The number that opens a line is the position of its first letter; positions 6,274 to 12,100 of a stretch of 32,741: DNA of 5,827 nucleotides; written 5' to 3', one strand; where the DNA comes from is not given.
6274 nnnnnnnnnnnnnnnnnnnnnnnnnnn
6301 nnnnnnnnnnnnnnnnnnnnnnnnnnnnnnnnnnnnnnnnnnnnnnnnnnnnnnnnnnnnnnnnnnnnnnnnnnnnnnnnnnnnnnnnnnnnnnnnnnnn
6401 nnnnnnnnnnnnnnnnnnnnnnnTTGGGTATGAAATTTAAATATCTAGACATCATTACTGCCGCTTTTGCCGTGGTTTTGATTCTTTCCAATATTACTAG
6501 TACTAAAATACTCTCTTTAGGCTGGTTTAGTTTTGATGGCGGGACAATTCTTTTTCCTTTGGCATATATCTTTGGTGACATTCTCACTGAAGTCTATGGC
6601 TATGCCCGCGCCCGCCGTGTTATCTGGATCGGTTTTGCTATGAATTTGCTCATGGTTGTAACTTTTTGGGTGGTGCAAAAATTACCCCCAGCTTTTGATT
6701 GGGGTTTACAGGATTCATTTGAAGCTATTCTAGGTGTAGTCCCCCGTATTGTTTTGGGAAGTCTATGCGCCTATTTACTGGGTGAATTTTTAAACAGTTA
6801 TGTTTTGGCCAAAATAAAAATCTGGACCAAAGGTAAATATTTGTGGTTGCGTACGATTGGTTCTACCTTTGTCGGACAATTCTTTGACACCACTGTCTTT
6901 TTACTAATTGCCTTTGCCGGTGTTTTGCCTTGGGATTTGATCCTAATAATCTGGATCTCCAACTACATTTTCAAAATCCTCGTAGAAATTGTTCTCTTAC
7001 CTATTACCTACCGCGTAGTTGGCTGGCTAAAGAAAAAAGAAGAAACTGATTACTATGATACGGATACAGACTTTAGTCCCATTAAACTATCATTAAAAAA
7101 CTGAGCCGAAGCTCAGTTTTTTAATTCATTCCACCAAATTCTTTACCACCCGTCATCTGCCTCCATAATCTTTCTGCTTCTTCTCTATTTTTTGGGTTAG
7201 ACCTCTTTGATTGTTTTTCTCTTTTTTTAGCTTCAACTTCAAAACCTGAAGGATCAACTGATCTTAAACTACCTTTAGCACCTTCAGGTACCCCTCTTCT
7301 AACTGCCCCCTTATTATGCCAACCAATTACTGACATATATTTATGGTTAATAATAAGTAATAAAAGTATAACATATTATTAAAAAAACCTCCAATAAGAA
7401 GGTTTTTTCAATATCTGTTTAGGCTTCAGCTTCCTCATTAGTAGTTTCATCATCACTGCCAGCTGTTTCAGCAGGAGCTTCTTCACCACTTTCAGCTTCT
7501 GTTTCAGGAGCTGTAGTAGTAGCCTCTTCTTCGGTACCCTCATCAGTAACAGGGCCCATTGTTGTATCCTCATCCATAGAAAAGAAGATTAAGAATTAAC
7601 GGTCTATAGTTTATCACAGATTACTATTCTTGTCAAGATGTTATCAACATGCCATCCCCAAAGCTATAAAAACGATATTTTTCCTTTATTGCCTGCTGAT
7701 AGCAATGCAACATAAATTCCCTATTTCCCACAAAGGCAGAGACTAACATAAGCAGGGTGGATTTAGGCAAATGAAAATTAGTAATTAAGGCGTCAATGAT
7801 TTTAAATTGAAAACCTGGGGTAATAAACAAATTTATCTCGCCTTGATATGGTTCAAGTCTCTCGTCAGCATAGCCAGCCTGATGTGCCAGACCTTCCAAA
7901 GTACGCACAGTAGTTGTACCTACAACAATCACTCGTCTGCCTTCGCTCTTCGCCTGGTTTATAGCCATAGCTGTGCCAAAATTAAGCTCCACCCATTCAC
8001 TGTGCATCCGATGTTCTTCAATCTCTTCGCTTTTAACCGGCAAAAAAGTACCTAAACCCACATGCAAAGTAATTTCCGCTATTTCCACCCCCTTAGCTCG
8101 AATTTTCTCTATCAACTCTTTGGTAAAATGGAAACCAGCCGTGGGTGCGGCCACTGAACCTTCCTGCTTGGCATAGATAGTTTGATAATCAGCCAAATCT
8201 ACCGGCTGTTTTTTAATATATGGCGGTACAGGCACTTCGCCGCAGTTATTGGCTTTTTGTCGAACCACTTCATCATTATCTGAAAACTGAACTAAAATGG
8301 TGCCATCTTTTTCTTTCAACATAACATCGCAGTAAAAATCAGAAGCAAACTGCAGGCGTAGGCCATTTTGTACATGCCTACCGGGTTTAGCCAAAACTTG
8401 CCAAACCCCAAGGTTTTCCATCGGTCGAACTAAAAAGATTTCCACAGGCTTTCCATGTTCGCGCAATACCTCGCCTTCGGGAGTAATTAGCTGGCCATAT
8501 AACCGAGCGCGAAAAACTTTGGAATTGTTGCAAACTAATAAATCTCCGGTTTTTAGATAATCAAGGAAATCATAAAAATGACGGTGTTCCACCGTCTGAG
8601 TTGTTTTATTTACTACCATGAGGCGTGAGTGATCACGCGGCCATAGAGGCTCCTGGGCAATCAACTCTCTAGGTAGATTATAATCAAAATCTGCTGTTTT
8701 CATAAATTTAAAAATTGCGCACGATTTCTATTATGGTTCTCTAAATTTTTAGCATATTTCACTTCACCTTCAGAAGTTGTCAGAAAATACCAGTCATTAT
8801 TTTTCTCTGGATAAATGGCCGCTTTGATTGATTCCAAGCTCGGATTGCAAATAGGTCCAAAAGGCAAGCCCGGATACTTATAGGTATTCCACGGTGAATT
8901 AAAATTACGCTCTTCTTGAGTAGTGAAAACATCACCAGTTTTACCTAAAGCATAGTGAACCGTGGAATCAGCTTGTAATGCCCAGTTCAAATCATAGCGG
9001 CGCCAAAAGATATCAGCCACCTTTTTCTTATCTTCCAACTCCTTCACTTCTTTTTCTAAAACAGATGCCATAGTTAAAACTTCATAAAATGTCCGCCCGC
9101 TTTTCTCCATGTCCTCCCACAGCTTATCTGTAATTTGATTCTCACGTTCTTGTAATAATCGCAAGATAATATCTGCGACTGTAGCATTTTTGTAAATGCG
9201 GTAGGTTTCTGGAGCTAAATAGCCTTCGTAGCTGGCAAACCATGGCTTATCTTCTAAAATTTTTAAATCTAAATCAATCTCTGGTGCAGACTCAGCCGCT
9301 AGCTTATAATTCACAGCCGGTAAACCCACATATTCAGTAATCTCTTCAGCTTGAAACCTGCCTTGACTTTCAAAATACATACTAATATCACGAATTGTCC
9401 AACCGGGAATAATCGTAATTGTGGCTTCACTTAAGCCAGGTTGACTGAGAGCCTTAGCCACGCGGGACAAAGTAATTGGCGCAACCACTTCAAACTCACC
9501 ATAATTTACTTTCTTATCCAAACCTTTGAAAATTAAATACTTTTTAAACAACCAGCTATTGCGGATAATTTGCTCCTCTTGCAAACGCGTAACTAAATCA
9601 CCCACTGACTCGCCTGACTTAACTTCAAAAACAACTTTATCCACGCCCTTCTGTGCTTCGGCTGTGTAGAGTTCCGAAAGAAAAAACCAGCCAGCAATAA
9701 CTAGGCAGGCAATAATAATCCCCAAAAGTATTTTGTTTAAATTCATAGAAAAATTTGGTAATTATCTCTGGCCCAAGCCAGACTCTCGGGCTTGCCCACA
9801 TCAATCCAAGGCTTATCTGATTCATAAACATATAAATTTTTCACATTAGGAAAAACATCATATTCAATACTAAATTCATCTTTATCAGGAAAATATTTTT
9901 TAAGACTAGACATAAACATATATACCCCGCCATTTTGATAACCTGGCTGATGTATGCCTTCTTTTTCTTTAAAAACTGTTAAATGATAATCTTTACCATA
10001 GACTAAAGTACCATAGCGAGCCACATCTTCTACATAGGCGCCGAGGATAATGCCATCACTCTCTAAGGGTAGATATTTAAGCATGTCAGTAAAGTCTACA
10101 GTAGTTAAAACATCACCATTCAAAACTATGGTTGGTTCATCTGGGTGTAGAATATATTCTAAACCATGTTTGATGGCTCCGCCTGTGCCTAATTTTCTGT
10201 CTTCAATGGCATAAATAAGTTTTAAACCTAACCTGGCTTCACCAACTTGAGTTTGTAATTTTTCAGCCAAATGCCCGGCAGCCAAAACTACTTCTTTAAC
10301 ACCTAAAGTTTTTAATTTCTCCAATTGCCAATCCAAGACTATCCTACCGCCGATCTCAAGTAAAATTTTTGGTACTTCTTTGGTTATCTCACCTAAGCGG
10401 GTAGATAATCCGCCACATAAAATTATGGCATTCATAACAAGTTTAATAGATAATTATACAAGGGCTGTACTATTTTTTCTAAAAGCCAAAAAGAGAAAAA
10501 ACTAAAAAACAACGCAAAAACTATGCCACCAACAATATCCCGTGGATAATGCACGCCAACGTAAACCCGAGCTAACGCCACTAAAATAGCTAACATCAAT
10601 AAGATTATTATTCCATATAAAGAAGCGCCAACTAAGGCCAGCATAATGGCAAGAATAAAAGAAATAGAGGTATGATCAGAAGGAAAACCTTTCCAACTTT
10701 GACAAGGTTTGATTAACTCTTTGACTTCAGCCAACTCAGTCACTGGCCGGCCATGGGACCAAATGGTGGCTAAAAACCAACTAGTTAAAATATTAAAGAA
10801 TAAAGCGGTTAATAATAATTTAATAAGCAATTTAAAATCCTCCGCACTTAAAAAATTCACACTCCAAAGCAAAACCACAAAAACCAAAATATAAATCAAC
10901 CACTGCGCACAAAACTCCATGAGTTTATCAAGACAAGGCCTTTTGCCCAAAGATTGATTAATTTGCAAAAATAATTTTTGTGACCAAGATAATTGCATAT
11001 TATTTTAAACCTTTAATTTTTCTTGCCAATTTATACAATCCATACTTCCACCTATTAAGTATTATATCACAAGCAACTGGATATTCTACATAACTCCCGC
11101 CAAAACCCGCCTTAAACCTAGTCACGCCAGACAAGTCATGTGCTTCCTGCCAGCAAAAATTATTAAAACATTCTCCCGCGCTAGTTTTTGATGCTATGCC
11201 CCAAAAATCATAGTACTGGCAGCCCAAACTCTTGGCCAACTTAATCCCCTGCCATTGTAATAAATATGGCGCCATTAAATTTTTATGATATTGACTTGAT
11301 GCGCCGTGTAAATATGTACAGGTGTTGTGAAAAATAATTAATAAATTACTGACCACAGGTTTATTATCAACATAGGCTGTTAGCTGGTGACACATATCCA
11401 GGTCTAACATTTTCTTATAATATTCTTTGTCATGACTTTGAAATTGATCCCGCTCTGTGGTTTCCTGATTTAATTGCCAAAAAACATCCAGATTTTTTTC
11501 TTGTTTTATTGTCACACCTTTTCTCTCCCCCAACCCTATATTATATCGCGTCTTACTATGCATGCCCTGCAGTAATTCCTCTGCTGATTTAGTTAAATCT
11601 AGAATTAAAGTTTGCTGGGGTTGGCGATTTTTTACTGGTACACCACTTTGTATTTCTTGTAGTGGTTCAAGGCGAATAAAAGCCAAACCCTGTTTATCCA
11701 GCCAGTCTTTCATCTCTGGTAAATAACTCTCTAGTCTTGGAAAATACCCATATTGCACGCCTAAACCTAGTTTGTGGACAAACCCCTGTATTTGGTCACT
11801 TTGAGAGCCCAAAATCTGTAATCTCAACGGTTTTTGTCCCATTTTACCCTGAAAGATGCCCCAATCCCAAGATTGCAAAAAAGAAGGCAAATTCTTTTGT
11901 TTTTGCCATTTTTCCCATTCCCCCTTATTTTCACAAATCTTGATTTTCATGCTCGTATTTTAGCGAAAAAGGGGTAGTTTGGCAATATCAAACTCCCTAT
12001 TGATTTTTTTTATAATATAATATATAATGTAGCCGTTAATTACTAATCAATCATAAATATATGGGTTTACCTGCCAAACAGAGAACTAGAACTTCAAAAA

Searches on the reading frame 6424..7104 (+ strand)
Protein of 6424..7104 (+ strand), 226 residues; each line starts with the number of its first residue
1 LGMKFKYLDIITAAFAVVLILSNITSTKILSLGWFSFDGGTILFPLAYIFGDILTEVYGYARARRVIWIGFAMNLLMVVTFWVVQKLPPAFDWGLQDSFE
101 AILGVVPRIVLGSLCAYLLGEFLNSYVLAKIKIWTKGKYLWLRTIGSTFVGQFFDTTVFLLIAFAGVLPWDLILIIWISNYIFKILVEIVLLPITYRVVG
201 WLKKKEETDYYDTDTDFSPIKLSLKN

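Call 7: search_protein_families(library=pfam, proteins=[window:6424-7104:+], max_evalue=0.001)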
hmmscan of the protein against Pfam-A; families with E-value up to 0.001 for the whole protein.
window:6424-7104:+ (226 aa): 1 family
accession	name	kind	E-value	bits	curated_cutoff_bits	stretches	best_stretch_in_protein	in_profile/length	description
PF02592.20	Vut_1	-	7.6e-58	195.6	27.2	1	38-198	1-152/152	Putative vitamin uptake transporter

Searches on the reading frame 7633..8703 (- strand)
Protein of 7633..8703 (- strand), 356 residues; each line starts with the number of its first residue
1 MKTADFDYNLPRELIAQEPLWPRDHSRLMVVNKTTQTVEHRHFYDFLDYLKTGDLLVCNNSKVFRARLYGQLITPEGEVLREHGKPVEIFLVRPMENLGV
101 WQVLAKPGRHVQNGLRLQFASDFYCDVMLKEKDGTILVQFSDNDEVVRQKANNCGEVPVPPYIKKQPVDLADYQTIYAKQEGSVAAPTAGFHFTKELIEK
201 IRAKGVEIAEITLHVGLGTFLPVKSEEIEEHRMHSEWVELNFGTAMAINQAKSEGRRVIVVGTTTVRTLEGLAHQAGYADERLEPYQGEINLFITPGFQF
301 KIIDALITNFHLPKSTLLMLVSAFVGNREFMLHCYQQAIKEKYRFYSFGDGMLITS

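Call 7: search_protein_families(library=pfam, proteins=[window:7633-8703:-], max_evalue=0.001)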
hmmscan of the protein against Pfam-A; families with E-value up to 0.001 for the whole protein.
window:7633-8703:- (356 aa): 1 family
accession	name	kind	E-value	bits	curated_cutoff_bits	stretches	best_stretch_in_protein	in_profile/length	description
PF02547.20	Queuosine_synth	-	5.1e-128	427.2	25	1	4-354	2-322/322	Queuosine biosynthesis protein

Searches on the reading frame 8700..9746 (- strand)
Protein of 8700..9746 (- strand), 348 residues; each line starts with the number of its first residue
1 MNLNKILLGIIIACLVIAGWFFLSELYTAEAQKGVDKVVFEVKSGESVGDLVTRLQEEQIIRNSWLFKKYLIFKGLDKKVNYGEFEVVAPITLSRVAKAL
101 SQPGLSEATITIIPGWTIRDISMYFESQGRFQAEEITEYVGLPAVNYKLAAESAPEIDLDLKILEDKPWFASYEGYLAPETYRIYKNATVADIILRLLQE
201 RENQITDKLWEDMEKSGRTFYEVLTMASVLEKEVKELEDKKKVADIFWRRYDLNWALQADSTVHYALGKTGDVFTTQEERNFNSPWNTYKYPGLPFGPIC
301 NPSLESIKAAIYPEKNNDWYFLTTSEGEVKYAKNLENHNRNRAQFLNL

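Call 7: search_protein_families(library=pfam, proteins=[window:8700-9746:-], max_evalue=0.001)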
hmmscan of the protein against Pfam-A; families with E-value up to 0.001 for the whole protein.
window:8700-9746:- (348 aa): 1 family
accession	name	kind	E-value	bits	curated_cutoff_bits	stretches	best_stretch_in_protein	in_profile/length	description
PF02618.21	YceG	-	1.7e-70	238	32.4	1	40-343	1-274/275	YceG-like family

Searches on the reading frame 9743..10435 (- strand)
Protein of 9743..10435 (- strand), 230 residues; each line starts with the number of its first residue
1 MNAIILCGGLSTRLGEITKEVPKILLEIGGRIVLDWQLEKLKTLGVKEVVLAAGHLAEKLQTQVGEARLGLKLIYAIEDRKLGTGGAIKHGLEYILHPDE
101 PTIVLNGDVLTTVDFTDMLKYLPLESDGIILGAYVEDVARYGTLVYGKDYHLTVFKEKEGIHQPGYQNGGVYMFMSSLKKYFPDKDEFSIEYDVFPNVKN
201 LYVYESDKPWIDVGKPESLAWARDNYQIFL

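Call 7: search_protein_families(library=pfam, proteins=[window:9743-10435:-], max_evalue=0.001)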
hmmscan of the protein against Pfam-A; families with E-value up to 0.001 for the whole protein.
window:9743-10435:- (230 aa): 2 families
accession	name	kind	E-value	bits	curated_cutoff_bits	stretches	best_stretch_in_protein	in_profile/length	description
PF00483.29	NTP_transferase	-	1.1e-25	91.1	21.2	1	3-225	2-241/245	Nucleotidyl transferase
PF12804.13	NTP_transf_3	-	1e-13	52.2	27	1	3-109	1-96/160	MobA-like NTP transferase domain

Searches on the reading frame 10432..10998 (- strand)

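Call 7: search_protein_families(library=pfam, proteins=[window:10432-10998:-], max_evalue=0.001)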
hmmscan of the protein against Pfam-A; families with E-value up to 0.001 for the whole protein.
window:10432-10998:- (188 aa): 2 families
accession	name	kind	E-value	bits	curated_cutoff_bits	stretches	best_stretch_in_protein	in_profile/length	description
PF01569.27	PAP2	-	1.3e-18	67.5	27.2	1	61-175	4-127/130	PAP2 superfamily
PF14378.12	PAP2_3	-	3.7e-10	40.4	27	1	8-164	9-186/190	PAP2 superfamily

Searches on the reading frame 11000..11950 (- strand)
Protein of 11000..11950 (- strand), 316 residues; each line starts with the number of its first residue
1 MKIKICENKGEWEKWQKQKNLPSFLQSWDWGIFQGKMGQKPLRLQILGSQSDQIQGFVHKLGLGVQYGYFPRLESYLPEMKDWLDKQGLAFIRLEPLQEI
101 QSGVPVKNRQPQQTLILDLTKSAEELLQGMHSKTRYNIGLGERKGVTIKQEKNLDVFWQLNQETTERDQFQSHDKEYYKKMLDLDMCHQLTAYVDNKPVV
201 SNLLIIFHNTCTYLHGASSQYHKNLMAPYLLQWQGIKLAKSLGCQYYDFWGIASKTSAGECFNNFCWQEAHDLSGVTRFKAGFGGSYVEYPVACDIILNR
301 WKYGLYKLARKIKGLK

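Call 7: search_protein_families(library=pfam, proteins=[window:11000-11950:-], max_evalue=0.001)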
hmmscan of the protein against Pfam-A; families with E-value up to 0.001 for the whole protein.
window:11000-11950:- (316 aa): 2 families
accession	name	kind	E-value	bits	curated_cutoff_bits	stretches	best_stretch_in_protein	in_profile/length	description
PF02388.22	FemAB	-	5.2e-31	108.3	24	2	194-311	303-406/406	FemAB family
PF13480.13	Acetyltransf_6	-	4.3e-06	27.4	22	1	151-251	28-136/143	Acetyltransferase (GNAT) domain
